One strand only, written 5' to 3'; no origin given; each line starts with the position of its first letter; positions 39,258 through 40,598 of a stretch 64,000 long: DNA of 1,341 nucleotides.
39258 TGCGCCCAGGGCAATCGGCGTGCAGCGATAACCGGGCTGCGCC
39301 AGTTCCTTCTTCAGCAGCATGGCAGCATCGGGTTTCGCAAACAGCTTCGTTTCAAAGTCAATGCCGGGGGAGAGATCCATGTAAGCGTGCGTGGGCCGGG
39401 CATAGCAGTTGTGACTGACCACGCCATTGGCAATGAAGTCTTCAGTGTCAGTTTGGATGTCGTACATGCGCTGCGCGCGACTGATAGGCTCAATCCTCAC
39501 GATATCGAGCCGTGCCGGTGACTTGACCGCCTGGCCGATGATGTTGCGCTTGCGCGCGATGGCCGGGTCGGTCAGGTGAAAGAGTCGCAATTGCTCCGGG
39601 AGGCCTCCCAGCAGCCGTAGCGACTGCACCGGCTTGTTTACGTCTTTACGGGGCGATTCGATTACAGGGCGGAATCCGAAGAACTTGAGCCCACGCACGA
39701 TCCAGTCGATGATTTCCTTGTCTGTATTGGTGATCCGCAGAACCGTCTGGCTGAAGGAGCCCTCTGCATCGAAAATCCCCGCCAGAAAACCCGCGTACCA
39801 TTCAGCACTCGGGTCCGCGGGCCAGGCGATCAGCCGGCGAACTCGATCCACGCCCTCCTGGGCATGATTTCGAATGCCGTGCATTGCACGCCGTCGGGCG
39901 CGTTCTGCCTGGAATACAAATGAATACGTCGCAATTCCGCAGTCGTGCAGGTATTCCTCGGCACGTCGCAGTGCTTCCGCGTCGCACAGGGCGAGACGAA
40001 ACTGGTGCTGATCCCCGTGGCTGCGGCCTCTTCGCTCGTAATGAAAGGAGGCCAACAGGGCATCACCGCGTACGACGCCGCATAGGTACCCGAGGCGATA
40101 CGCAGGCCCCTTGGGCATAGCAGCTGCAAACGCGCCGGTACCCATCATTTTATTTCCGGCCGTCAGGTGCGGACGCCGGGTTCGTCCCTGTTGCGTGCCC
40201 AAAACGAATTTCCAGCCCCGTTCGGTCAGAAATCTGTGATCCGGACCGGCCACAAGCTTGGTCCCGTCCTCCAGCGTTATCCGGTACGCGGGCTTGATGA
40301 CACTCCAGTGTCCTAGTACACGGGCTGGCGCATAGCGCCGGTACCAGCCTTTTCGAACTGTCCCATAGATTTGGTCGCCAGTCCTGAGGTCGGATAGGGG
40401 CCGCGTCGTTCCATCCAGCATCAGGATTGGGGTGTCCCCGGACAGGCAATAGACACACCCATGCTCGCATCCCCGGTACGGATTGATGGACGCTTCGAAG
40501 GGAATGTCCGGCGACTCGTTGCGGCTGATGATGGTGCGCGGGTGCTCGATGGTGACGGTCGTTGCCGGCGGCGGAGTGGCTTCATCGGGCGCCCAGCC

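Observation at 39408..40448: Full-length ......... intein inserted inside the CxxxCxxC iron-sulfur motif of a PA0069-type radical SAM protein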

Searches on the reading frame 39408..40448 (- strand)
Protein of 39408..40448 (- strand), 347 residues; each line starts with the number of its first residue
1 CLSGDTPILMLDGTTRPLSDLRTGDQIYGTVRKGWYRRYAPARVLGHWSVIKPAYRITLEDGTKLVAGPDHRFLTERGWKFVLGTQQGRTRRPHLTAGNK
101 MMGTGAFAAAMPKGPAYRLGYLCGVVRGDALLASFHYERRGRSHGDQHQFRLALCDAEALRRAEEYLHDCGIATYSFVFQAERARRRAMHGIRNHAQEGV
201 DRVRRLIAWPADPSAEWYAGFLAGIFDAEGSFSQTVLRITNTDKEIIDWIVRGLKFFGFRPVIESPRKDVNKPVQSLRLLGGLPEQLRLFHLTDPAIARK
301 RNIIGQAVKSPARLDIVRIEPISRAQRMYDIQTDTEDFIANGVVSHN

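Call 4: search_protein_families(library=pfam, proteins=[window:39408-40448:-], max_evalue=1)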
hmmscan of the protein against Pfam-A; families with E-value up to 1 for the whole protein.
seq(347 aa): 2 families
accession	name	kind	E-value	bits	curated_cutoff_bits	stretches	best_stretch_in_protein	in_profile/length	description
PF14528.11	LAGLIDADG_3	-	5.8e-08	33.3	22.5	1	216-275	1-64/82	LAGLIDADG-like domain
PF14890.11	Intein_splicing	-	2.2e-07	31.2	35.8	2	316-347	123-155/155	Intein splicing domain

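Call 5: search_protein_families(library=ncbifam, proteins=[window:39408-40448:-], max_evalue=1)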
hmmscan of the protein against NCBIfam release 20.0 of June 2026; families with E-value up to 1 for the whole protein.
seq(347 aa): 8 families
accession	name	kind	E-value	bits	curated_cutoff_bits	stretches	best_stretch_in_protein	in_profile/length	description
NF038136.1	rSAM_Rv_intein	exception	1.5e-64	218.9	700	1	1-347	76-334/574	intein-containing Rv2578c family radical SAM protein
TIGR01445.1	intein_Nterm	domain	1.9e-05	25.6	24.5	1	1-75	1-83/83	intein N-terminal splicing region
NF011418.0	PRK14845.1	equivalog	3.7e-05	21.7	756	1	312-347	439-474/1049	translation initiation factor IF-2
NF005852.0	PRK07773.1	equivalog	4e-05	22.1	780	1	1-82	398-481/886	replicative DNA helicase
NF003158.0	PRK04132.1-3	equivalog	0.0021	15.2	1750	1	50-88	700-738/1437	replication factor C small subunit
NF038162.1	RtcB_rel_intein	exception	0.0044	15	1150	1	315-347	543-578/961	intein-containing RtcB family protein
TIGR01443.1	intein_Cterm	domain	0.037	14.3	15.6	1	329-347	3-23/24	intein C-terminal splicing region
NF007072.0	PRK09519.1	equivalog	0.094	11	1024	1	60-127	313-375/790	intein-containing recombinase RecA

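Call 10: search_solved_structures(query=window:39408-40448:-, max_evalue=1, show_alignments=3)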
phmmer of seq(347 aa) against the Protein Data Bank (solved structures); distinct sequences matched with E-value up to 1: 17.
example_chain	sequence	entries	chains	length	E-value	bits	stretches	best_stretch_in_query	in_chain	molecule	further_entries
6bs8_A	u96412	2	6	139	0.015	17.6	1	3-108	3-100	Replicative DNA helicase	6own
4o1r_A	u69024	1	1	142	0.043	16.2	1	41-81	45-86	Replicative DNA helicase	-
6qaz_A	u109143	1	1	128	0.08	15.3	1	52-84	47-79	cyanophage-like gp41-1 intein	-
1dq3_A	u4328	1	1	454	0.1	14.9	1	55-269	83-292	ENDONUCLEASE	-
3ifj_A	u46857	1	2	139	0.13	14.5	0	52-82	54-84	Endonuclease PI-MtuI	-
2in0_A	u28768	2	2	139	0.17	14.2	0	51-82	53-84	Endonuclease PI-MtuI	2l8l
2imz_A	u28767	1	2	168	0.17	14.2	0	52-88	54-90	Endonuclease PI-MtuI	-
2in9_A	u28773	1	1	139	0.38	13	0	52-82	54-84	Endonuclease PI-MtuI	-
3ue6_A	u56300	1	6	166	0.46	12.8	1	180-233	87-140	Aureochrome1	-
3igd_A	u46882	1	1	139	0.46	12.8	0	54-82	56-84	Endonuclease PI-MtuI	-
3ulf_A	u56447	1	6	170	0.49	12.7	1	180-233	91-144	Aureochrome1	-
5k08_A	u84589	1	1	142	0.54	12.5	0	51-82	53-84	RecA mini intein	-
5i0a_A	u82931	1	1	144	0.58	12.5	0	51-82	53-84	Intein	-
6riz_A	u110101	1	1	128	0.72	12.1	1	52-84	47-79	gp41-1 intein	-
2in8_A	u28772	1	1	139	0.76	12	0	52-82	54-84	Endonuclease PI-MtuI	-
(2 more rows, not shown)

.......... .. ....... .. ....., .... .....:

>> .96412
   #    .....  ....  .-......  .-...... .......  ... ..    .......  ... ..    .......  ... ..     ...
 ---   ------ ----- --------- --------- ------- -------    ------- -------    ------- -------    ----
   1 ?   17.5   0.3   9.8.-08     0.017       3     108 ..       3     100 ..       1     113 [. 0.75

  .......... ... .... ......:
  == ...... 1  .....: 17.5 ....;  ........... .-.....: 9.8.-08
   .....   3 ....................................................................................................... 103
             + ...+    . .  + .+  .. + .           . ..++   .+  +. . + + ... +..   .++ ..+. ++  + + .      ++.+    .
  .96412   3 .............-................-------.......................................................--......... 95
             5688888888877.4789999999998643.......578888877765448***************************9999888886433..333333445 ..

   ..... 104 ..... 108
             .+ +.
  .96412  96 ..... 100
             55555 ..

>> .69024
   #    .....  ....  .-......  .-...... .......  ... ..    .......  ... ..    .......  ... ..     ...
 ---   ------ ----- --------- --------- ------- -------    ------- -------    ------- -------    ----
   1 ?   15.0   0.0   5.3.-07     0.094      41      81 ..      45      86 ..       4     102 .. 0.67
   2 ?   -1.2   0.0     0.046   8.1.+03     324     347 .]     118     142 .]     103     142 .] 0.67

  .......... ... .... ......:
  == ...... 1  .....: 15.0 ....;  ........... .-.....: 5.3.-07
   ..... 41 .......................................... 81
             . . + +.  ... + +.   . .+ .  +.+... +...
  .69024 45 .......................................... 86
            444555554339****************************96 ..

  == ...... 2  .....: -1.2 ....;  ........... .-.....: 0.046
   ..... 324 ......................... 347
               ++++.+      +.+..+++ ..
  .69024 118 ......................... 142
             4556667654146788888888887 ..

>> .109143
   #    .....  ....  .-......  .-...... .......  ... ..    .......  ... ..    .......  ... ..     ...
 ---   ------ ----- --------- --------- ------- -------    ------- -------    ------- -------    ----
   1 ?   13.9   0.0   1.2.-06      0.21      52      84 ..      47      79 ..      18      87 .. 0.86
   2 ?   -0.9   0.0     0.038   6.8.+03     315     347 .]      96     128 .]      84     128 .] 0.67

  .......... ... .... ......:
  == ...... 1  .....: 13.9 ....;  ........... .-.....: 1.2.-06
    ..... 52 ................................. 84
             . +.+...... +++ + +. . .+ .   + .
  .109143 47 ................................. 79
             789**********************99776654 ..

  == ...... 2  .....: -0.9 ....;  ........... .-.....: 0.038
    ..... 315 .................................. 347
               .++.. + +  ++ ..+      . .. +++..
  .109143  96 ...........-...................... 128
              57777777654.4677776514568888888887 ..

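Call 39: search_protein_representatives(protein=window:39408-40448:-)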
Query: 347 residues. Proteins with E-value up to 0.001 (for the whole library): 2012; up to 1e-10: 892; up to 1e-30: 263. The best 150 are listed.
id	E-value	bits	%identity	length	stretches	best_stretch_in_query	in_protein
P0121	1.1e-127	442.5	58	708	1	1-347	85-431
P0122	8.5e-123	426.3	59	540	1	1-328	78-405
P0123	6.3e-113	393.9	53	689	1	1-347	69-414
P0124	5.2e-107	374.4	52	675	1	1-347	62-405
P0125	1.0e-106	373.4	53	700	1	1-347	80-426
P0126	1.1e-105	370.0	53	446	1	1-347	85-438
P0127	2.7e-105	368.8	53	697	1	1-347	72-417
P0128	1.3e-104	366.5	51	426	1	1-347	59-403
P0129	7.9e-103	360.7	53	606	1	10-347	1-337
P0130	1.4e-100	353.2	54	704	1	1-325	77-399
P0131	1.2e-98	346.9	51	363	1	2-345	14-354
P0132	2.2e-94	332.9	48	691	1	1-347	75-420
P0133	1.5e-92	326.9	49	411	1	1-347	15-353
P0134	4.8e-92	325.2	48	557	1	1-347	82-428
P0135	2.0e-91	323.1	51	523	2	1-171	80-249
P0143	4.7e-76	272.6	46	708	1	1-347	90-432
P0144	2.4e-75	270.3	43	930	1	1-347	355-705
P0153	1.6e-70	254.4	44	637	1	1-347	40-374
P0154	3.1e-70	253.5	43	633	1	1-347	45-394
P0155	3.7e-69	249.9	40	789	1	1-347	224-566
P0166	2.2e-65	237.5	41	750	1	1-347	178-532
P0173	1.6e-63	231.4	41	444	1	1-347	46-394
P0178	1.7e-60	221.5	40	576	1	1-347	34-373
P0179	4.5e-60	220.1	41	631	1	1-347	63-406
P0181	1.0e-58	215.6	38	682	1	1-347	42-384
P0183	2.2e-58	214.5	42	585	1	1-347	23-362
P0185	2.7e-58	214.2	40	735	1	1-347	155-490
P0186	3.1e-58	214.0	38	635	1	1-347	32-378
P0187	3.5e-58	213.8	38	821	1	1-347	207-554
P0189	1.1e-57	212.2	38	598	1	1-347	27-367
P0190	5.0e-57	210.0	36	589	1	1-347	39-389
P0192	9.7e-57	209.1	37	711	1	1-347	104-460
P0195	1.8e-56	208.2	36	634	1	1-347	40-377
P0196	2.2e-56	207.9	41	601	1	1-347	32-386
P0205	4.7e-54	200.3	36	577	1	1-347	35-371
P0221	3.1e-50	187.7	37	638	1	1-347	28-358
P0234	2.0e-47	178.5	34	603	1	1-347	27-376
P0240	5.7e-46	173.7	34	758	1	1-347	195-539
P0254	1.5e-44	169.0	35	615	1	1-347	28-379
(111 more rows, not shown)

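Call 44: search_protein_families(library=pfam, proteins=[P0144, P0155, P0166, P0185, P0187, P0153, P0178, P0181, P0240, P0192], max_evalue=0.001)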
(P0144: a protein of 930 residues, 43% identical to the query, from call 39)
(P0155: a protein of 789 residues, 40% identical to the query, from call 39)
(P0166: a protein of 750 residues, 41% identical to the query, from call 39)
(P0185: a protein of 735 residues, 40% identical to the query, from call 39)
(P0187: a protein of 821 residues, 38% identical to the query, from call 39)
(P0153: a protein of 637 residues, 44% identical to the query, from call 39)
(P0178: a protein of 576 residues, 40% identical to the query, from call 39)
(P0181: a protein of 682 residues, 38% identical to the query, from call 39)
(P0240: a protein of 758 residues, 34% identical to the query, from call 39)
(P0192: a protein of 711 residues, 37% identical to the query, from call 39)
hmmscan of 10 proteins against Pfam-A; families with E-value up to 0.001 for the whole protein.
P0144 (930 aa): 4 families
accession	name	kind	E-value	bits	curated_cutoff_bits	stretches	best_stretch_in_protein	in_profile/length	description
PF07505.17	DUF5131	-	2.5e-38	132.4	28.9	1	704-895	25-214/243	Protein of unknown function (DUF5131)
PF02195.25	ParB_N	-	2.5e-08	34.3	26.3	1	10-88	9-86/95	ParB N-terminal domain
PF14890.11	Intein_splicing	-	4.6e-08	33.5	35.8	1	395-705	35-155/155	Intein splicing domain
PF14528.11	LAGLIDADG_3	-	1.8e-05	25.3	22.5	0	569-611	1-43/82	LAGLIDADG-like domain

P0155 (789 aa): 4 families
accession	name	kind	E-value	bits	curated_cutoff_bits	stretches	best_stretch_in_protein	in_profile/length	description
PF04055.27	Radical_SAM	-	1.9e-20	74.1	29.5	1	567-715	14-165/166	Radical SAM superfamily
PF02310.24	B12-binding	-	1.2e-13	51.4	32.1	1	19-134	12-120/121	B12 binding domain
PF14528.11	LAGLIDADG_3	-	8.1e-11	42.5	22.5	1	439-499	1-68/82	LAGLIDADG-like domain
PF14890.11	Intein_splicing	-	2.8e-08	34.1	35.8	1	267-566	36-155/155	Intein splicing domain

P0166 (750 aa): 1 family
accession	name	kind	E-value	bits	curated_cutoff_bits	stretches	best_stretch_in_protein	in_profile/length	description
PF07505.17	DUF5131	-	6.3e-35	121.3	28.9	1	531-711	25-207/243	Protein of unknown function (DUF5131)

P0185 (735 aa): 5 families
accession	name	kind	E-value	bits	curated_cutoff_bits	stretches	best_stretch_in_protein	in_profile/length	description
PF14890.11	Intein_splicing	-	2.6e-15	57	35.8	1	162-490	2-155/155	Intein splicing domain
PF04055.27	Radical_SAM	-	4e-15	56.8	29.5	1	500-635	20-163/166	Radical SAM superfamily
PF02310.24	B12-binding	-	7.6e-14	52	32.1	1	3-106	3-118/121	B12 binding domain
PF14528.11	LAGLIDADG_3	-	3.8e-07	30.7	22.5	1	365-434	1-77/82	LAGLIDADG-like domain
PF01079.26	Hint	-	0.00059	19.9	29.7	0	152-226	10-84/213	Hint module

P0187 (821 aa): 4 families
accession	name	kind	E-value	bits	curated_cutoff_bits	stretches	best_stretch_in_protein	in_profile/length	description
PF04055.27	Radical_SAM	-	1.3e-13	51.9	29.5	1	553-707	9-165/166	Radical SAM superfamily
PF14528.11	LAGLIDADG_3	-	5.4e-08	33.4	22.5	1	423-501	1-81/82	LAGLIDADG-like domain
PF02310.24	B12-binding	-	1.8e-07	31.5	32.1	1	22-121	14-113/121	B12 binding domain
PF14890.11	Intein_splicing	-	4e-06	27.1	35.8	1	219-554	7-155/155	Intein splicing domain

P0153 (637 aa): 3 families
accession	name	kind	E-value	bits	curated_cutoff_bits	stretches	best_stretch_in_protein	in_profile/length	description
PF14890.11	Intein_splicing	-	2.5e-12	47.3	35.8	1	49-374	3-155/155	Intein splicing domain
PF14528.11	LAGLIDADG_3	-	7.7e-08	32.9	22.5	1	245-313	1-73/82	LAGLIDADG-like domain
PF04055.27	Radical_SAM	-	0.00016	22.3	29.5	0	30-61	4-37/166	Radical SAM superfamily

P0178 (576 aa): 4 families
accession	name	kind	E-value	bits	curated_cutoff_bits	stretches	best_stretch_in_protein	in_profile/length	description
PF14890.11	Intein_splicing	-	1.3e-07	31.9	35.8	1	41-373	2-155/155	Intein splicing domain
PF14528.11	LAGLIDADG_3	-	1.2e-06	29.2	22.5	0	249-319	1-79/82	LAGLIDADG-like domain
PF01079.26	Hint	-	3.5e-05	23.9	29.7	1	30-104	9-84/213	Hint module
PF07505.17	DUF5131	-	9.8e-05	22.4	28.9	1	401-479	66-147/243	Protein of unknown function (DUF5131)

P0181 (682 aa): 2 families
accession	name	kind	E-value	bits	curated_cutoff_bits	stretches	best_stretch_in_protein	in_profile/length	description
PF04055.27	Radical_SAM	-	4.8e-10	40.3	29.5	1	482-578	65-163/166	Radical SAM superfamily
PF14528.11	LAGLIDADG_3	-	4.3e-05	24.1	22.5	0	159-225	1-55/82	LAGLIDADG-like domain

P0240 (758 aa): 2 families
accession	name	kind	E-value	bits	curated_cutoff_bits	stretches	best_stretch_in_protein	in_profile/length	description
PF14528.11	LAGLIDADG_3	-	6.3e-11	42.8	22.5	1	414-474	1-68/82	LAGLIDADG-like domain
PF14890.11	Intein_splicing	-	0.00053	20.3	35.8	0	211-539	11-155/155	Intein splicing domain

P0192 (711 aa): 2 families
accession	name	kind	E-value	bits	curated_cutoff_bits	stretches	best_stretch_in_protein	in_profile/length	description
PF14528.11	LAGLIDADG_3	-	1.2e-13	51.5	22.5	1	314-405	1-78/82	LAGLIDADG-like domain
PF14890.11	Intein_splicing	-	1.5e-09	38.3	35.8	1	114-460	4-155/155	Intein splicing domain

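Call 45: search_protein_families(library=ncbifam, proteins=[P0123, P0132, P0143, P0154, P0173, P0179, P0196, P0195, P0186, P0254], max_evalue=0.00001)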
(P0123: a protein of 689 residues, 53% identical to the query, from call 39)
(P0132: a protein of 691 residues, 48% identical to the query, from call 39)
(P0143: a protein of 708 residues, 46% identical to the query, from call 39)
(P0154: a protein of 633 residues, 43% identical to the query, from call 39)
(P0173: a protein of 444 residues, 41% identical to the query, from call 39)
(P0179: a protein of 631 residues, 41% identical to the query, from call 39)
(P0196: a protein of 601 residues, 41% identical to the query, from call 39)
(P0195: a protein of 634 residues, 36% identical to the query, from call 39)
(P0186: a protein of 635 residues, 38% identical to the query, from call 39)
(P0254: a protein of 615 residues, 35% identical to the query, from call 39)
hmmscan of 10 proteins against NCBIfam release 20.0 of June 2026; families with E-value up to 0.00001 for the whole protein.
P0123 (689 aa): 7 families
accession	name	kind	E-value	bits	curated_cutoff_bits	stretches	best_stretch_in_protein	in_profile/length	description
NF038136.1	rSAM_Rv_intein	exception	8.5e-142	473.9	700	1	31-620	37-542/574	intein-containing Rv2578c family radical SAM protein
NF033668.1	rSAM_PA0069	hypoth_equivalog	4.9e-107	357.9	360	2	414-689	73-348/348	PA0069 family radical SAM protein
NF038135.1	rSAM_Rv2578c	equivalog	1.6e-62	211.4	430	1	25-622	32-287/317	Rv2578c family radical SAM protein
TIGR04470.1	rSAM_mob_pairB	equivalog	1.8e-25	89.9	410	1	454-621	67-227/285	radical SAM mobile pair protein B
NF005852.0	PRK07773.1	equivalog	1.5e-09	36.7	780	1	69-156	398-487/886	replicative DNA helicase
TIGR01445.1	intein_Nterm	domain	1.2e-07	32.6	24.5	1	69-143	1-83/83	intein N-terminal splicing region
NF003158.0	PRK04132.1-3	equivalog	1.2e-06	26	1750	0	117-157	699-739/1437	replication factor C small subunit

P0132 (691 aa): 4 families
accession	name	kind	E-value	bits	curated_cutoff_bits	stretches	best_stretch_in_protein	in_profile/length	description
NF038136.1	rSAM_Rv_intein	exception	6.3e-203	675.8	700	1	1-648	1-562/574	intein-containing Rv2578c family radical SAM protein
NF038135.1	rSAM_Rv2578c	equivalog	2e-118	395.1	430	1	1-648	1-305/317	Rv2578c family radical SAM protein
NF033668.1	rSAM_PA0069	hypoth_equivalog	4.8e-70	236.3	360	2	420-629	73-280/348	PA0069 family radical SAM protein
TIGR04470.1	rSAM_mob_pairB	equivalog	6.7e-23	81.4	410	1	460-635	67-233/285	radical SAM mobile pair protein B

P0143 (708 aa): 5 families
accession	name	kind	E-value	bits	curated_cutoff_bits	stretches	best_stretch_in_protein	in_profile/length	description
NF033668.1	rSAM_PA0069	hypoth_equivalog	5.7e-146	486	360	2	432-706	73-347/348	PA0069 family radical SAM protein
NF038136.1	rSAM_Rv_intein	exception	1.1e-137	460.3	700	1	58-640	43-544/574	intein-containing Rv2578c family radical SAM protein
NF038135.1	rSAM_Rv2578c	equivalog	4.1e-68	229.8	430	1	58-641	44-288/317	Rv2578c family radical SAM protein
TIGR04470.1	rSAM_mob_pairB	equivalog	3.2e-25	89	410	1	473-593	68-184/285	radical SAM mobile pair protein B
NF005852.0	PRK07773.1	equivalog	2.3e-06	26.2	780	0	90-171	398-481/886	replicative DNA helicase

P0154 (633 aa): 5 families
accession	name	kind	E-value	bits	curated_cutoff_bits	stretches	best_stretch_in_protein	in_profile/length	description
NF038136.1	rSAM_Rv_intein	exception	4.9e-82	276.6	700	1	19-575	45-520/574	intein-containing Rv2578c family radical SAM protein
NF033668.1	rSAM_PA0069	hypoth_equivalog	1.7e-35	122.7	360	1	415-569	96-251/348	PA0069 family radical SAM protein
NF038135.1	rSAM_Rv2578c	equivalog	1.7e-29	102.9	430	1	28-595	60-282/317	Rv2578c family radical SAM protein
TIGR04470.1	rSAM_mob_pairB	equivalog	5.9e-20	71.8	410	1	392-545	32-178/285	radical SAM mobile pair protein B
NF005852.0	PRK07773.1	equivalog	2.6e-06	26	780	0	45-130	398-480/886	replicative DNA helicase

P0173 (444 aa): 3 families
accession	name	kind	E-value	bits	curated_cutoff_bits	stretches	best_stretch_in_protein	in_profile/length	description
NF038136.1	rSAM_Rv_intein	exception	2.5e-54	185.1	700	1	32-397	62-337/574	intein-containing Rv2578c family radical SAM protein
NF005852.0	PRK07773.1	equivalog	8.8e-09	34.2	780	1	46-129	398-480/886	replicative DNA helicase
NF003158.0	PRK04132.1-3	equivalog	4.1e-06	24.2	1750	0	45-130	647-732/1437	replication factor C small subunit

P0179 (631 aa): 8 families
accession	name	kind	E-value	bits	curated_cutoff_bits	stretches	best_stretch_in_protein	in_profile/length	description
NF038136.1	rSAM_Rv_intein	exception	6.5e-64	216.8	700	1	51-554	64-487/574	intein-containing Rv2578c family radical SAM protein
NF033668.1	rSAM_PA0069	hypoth_equivalog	9.5e-16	57.7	360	1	439-554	112-226/348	PA0069 family radical SAM protein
NF038135.1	rSAM_Rv2578c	equivalog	6.8e-14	51.6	430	1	50-554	64-230/317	Rv2578c family radical SAM protein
NF005852.0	PRK07773.1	equivalog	5.4e-10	38.2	780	1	63-148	398-480/886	replicative DNA helicase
NF038162.1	RtcB_rel_intein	exception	7e-08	30.9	1150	0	373-412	542-584/961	intein-containing RtcB family protein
TIGR04470.1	rSAM_mob_pairB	equivalog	3.5e-07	29.9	410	0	437-601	64-224/285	radical SAM mobile pair protein B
NF003158.0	PRK04132.1-3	equivalog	8.3e-07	26.5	1750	0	61-153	646-736/1437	replication factor C small subunit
TIGR01443.1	intein_Cterm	domain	9.8e-06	25.7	15.6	0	388-407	3-24/24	intein C-terminal splicing region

P0196 (601 aa): 6 families
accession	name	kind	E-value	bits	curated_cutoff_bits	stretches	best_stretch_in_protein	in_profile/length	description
NF038136.1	rSAM_Rv_intein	exception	1.6e-65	222.1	700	1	19-532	63-487/574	intein-containing Rv2578c family radical SAM protein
NF033668.1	rSAM_PA0069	hypoth_equivalog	5.7e-16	58.5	360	1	425-532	115-226/348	PA0069 family radical SAM protein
NF038135.1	rSAM_Rv2578c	equivalog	4.3e-14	52.3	430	1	18-532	63-230/317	Rv2578c family radical SAM protein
NF005852.0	PRK07773.1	equivalog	3.9e-10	38.7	780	1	32-120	398-485/886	replicative DNA helicase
NF003158.0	PRK04132.1-3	equivalog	4.6e-07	27.3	1750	0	29-116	645-732/1437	replication factor C small subunit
TIGR04470.1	rSAM_mob_pairB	equivalog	4.7e-06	26.2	410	0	400-536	43-179/285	radical SAM mobile pair protein B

P0195 (634 aa): 4 families
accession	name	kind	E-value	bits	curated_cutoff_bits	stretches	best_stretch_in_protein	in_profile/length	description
NF038136.1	rSAM_Rv_intein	exception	1.7e-57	195.6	700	1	17-386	53-343/574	intein-containing Rv2578c family radical SAM protein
NF033668.1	rSAM_PA0069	hypoth_equivalog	1.8e-11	43.7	360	1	416-550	119-257/348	PA0069 family radical SAM protein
NF005852.0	PRK07773.1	equivalog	9e-08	30.9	780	1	40-120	398-479/886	replicative DNA helicase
NF038135.1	rSAM_Rv2578c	equivalog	1.4e-06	27.6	430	0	487-552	199-265/317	Rv2578c family radical SAM protein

P0186 (635 aa): 3 families
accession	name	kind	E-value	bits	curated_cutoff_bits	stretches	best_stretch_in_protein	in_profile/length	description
NF038136.1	rSAM_Rv_intein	exception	2.1e-53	182.1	700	1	15-381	59-337/574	intein-containing Rv2578c family radical SAM protein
NF038162.1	RtcB_rel_intein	exception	9.3e-06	23.9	1150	0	32-113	95-177/961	intein-containing RtcB family protein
NF005852.0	PRK07773.1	equivalog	9.7e-06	24.1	780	0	32-113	398-480/886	replicative DNA helicase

P0254 (615 aa): 3 families
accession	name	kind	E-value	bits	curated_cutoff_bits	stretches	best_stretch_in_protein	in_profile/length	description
NF038136.1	rSAM_Rv_intein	exception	1.9e-51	175.6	700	1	16-384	64-339/574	intein-containing Rv2578c family radical SAM protein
NF005852.0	PRK07773.1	equivalog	1.6e-08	33.3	780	1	28-121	398-491/886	replicative DNA helicase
NF052663.1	RtcB_rel_intein2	exception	4.5e-06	25.8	1050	1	27-148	77-196/626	intein-containing RctB family protein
